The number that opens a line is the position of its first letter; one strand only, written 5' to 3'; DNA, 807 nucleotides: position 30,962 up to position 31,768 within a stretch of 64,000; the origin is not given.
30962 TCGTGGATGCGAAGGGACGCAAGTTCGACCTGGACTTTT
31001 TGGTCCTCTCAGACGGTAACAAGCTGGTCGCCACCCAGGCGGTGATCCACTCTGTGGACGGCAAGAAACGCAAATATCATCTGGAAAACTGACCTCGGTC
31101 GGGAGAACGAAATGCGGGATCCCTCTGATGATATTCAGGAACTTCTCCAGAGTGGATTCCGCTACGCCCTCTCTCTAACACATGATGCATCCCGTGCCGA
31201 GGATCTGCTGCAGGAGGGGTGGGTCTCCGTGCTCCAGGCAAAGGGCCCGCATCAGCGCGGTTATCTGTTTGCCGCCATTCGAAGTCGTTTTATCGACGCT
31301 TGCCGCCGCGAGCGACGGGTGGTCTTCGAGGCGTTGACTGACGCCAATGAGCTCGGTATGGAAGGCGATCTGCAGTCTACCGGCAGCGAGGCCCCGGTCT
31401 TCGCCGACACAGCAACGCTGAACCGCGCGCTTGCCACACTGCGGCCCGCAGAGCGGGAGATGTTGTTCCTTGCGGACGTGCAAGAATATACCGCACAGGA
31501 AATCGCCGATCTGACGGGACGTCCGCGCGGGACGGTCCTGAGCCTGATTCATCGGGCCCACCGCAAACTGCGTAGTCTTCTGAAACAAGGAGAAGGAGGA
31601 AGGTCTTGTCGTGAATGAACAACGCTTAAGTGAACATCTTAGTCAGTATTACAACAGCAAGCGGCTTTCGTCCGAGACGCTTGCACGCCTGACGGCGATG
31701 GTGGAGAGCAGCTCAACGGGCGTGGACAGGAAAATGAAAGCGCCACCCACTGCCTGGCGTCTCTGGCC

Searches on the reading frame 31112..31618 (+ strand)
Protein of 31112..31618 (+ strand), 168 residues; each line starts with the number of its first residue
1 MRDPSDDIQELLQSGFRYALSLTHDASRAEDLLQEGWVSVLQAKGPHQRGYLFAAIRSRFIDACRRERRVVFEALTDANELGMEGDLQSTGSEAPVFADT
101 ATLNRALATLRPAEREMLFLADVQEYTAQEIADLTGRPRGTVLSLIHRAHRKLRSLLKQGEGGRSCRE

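Call 51: search_protein_families(library=pfam, proteins=[window:31112-31618:+], max_evalue=0.0001)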
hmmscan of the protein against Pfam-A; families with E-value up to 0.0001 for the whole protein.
window:31112-31618:+ (168 aa): 3 families
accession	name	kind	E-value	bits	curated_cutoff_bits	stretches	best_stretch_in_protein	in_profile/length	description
PF08281.18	Sigma70_r4_2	-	3.1e-11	43.2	25.7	1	103-153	4-54/54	Sigma-70, region 4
PF04545.22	Sigma70_r4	-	1.8e-10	40.6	24.1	1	106-154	1-49/50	Sigma-70, region 4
PF04542.20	Sigma70_r2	-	7e-09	35.8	24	1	16-69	10-70/71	Sigma-70 region 2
